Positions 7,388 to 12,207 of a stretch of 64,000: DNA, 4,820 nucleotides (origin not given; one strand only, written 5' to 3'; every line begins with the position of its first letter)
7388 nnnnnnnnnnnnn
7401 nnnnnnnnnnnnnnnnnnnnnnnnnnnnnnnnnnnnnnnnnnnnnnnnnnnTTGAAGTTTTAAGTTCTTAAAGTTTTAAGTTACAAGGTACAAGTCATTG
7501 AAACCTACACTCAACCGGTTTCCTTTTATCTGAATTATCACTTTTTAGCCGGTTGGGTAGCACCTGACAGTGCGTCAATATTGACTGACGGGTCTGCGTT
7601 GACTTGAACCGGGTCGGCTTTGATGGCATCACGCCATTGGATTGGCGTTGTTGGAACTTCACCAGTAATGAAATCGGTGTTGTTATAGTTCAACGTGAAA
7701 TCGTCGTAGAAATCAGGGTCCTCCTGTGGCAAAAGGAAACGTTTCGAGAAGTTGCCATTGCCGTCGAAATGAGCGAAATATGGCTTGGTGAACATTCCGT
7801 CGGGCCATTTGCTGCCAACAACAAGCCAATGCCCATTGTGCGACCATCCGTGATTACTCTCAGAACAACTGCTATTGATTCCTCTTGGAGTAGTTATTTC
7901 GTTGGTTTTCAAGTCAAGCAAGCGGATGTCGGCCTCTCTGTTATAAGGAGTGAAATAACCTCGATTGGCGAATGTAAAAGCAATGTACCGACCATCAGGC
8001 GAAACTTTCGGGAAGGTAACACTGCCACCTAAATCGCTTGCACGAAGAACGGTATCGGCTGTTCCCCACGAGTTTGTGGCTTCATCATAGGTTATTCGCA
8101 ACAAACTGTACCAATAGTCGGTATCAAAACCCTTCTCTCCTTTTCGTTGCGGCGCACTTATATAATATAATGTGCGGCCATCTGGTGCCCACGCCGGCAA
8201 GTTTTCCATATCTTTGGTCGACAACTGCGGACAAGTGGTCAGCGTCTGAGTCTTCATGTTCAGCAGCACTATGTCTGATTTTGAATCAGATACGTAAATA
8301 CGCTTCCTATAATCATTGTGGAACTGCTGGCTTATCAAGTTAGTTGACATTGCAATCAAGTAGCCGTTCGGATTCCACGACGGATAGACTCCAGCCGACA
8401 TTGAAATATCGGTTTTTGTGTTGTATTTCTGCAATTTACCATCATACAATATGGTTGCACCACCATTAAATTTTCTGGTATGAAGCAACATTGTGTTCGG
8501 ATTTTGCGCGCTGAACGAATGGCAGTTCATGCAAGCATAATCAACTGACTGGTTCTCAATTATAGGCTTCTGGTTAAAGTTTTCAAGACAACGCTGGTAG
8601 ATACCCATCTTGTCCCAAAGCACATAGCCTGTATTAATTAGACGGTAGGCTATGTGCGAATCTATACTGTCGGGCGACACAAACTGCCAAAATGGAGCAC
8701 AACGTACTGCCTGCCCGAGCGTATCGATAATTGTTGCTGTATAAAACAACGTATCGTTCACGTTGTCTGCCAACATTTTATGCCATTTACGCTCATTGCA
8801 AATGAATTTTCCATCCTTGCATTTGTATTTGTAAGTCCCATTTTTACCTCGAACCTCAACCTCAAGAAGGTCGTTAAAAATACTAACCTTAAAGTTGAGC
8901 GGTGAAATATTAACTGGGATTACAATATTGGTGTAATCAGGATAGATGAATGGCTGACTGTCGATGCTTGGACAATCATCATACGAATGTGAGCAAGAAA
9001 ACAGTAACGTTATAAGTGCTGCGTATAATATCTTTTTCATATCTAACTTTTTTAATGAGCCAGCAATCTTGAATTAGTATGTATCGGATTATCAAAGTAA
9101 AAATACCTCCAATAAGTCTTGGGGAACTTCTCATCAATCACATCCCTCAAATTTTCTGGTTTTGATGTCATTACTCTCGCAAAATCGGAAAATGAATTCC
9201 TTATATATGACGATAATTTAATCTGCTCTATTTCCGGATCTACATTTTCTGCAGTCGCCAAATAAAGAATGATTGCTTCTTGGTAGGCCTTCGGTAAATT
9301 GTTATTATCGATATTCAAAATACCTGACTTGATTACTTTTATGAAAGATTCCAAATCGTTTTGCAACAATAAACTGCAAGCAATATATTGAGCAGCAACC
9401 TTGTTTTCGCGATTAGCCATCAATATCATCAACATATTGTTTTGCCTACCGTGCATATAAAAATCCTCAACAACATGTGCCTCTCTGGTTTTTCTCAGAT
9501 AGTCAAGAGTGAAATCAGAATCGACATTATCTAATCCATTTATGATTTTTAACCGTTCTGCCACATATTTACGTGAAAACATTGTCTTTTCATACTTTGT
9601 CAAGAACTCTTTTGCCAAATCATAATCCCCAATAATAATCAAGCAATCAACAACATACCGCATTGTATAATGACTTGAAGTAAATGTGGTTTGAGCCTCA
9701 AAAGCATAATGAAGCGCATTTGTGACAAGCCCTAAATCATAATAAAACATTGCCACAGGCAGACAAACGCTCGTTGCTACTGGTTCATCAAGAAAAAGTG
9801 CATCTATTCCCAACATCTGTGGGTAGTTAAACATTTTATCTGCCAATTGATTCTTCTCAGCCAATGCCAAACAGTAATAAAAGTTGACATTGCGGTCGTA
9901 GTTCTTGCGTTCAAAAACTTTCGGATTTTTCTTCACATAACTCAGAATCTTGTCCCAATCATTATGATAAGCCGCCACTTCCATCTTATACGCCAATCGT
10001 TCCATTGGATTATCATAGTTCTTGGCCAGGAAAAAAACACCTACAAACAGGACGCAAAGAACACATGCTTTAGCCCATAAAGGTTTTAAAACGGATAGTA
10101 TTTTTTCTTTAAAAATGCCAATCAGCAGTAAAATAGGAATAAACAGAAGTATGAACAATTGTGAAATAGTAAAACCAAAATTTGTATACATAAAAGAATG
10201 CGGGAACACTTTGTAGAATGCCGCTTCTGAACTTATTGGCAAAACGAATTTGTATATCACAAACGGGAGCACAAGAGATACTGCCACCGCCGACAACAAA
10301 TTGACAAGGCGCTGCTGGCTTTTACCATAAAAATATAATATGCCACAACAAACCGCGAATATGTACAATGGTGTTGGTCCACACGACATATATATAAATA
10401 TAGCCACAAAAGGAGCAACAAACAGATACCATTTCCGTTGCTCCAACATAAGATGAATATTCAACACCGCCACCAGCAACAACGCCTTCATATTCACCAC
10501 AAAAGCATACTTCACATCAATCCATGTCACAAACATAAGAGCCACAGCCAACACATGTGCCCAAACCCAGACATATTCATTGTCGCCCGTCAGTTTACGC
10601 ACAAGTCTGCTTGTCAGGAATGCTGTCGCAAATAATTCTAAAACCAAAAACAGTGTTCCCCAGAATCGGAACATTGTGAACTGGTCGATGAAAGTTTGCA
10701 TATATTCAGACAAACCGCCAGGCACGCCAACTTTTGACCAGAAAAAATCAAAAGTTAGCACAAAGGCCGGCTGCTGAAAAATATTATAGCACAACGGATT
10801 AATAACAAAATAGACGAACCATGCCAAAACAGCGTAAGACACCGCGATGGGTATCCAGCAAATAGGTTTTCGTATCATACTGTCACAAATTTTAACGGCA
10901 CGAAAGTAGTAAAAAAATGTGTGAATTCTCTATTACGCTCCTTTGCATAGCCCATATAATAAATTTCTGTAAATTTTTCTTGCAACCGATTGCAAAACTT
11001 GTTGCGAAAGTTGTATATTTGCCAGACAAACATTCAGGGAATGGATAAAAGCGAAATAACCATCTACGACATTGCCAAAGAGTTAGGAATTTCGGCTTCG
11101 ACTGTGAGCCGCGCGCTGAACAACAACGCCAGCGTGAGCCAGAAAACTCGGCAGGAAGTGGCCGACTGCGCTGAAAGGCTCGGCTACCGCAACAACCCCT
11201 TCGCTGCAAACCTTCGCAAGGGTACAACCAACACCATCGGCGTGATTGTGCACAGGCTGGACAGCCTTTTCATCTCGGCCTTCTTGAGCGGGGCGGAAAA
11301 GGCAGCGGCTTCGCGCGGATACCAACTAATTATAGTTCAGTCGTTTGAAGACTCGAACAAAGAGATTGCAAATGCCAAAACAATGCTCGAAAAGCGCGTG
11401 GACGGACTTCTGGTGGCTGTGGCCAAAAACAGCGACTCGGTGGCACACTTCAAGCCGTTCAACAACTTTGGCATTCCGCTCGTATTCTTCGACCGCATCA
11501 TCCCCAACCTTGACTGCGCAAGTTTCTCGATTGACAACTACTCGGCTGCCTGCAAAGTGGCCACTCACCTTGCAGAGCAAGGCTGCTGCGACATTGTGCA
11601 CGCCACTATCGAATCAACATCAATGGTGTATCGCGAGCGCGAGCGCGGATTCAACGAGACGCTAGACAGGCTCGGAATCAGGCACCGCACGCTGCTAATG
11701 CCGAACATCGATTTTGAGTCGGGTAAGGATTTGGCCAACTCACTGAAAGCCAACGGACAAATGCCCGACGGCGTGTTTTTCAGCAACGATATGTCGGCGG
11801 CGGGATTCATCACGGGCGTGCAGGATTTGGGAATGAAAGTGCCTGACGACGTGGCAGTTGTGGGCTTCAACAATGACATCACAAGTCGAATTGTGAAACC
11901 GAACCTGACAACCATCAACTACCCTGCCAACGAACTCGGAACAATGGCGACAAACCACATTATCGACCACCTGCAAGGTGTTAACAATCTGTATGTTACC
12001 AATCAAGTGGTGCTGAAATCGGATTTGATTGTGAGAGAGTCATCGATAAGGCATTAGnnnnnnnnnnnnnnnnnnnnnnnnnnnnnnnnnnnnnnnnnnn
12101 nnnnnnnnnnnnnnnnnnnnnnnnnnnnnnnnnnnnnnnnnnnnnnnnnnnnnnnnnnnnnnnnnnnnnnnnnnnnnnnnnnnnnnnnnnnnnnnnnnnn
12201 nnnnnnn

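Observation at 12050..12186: Composite 7-nt-periodic repeat tract fills the spacer between the LacI-type regulator and the GH67 gene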

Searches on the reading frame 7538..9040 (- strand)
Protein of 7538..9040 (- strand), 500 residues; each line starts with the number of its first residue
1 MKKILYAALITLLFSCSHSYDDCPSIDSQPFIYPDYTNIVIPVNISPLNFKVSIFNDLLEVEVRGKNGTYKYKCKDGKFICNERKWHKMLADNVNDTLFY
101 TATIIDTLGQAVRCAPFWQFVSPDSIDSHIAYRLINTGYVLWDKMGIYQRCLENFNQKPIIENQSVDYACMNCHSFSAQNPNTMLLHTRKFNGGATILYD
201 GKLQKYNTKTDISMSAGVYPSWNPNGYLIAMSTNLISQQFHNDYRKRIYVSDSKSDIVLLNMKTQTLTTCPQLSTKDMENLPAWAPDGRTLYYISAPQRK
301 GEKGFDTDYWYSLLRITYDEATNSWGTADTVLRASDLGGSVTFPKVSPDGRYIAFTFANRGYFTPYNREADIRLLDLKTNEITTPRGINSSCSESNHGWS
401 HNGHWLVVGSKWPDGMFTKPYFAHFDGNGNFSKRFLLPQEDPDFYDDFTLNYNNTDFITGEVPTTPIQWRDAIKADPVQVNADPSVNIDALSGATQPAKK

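Call 6: search_protein_families(library=pfam, proteins=[window:7538-9040:-])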
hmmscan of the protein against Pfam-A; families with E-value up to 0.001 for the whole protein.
window:7538-9040:- (500 aa): 1 family
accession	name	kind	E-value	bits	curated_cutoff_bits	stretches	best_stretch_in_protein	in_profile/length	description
PF07676.18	PD40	-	1.4e-07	31.7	20.9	0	278-295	10-27/38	WD40-like Beta Propeller Repeat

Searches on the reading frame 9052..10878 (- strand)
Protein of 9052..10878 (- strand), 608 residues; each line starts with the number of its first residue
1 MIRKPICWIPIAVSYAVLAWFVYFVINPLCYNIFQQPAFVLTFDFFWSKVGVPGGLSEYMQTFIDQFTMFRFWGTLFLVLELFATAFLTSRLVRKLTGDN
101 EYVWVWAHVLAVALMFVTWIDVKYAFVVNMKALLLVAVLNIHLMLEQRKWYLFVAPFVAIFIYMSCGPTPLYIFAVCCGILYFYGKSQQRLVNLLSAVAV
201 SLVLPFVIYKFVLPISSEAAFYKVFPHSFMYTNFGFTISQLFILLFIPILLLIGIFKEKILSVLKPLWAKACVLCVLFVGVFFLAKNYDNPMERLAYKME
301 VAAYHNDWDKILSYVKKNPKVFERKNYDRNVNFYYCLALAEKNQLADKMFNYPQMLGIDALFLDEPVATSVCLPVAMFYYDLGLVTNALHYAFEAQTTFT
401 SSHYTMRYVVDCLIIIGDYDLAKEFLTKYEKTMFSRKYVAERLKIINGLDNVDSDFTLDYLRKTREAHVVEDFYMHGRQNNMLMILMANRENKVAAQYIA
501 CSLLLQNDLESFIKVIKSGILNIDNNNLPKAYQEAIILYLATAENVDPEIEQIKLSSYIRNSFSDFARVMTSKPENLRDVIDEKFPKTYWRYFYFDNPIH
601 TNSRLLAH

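Call 6: search_protein_families(library=pfam, proteins=[window:9052-10878:-])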
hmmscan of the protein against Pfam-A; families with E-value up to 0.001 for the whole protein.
window:9052-10878:- (608 aa): 1 family
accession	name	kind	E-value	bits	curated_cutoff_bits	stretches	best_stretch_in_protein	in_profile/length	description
PF19529.4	DUF6057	-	1.2e-78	265.9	29.8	1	11-595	10-568/569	Family of unknown function (DUF6057)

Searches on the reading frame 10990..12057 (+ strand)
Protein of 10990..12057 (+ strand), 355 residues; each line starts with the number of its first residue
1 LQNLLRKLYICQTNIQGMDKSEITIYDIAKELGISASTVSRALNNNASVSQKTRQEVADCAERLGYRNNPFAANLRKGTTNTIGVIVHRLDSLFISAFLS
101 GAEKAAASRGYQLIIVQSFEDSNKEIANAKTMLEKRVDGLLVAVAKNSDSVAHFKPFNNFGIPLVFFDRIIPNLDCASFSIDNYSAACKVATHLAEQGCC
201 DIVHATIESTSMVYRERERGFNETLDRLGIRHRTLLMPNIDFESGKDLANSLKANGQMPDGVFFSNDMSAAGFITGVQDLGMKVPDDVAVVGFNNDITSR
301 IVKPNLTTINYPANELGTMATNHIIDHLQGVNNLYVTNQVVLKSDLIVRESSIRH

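Call 6: search_protein_families(library=pfam, proteins=[window:10990-12057:+])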
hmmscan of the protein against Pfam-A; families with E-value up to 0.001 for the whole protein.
window:10990-12057:+ (355 aa): 7 families
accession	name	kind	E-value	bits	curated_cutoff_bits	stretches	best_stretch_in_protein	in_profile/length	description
PF13377.12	Peripla_BP_3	-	2.5e-29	102.9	26.5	1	192-352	2-167/167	Periplasmic binding protein-like domain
PF00532.27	Peripla_BP_1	-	2.9e-23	83.2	22.2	1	81-327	2-260/281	Periplasmic binding proteins and sugar binding domain of LacI family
PF13407.12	Peripla_BP_4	-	1.2e-20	74.6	35.1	1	83-330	1-256/258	Periplasmic binding protein domain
PF00356.27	LacI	-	3.8e-14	52.6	27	1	24-69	1-46/46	Bacterial regulatory proteins, lacI family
PF12802.13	MarR_2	-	0.00055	20.5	27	0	19-44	18-42/61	MarR family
PF13384.12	HTH_23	-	0.00065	19.9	24.6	0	23-45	18-40/50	Homeodomain-like domain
PF04967.18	HTH_10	-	0.00092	19.4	23.1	0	22-45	23-46/53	HTH DNA binding domain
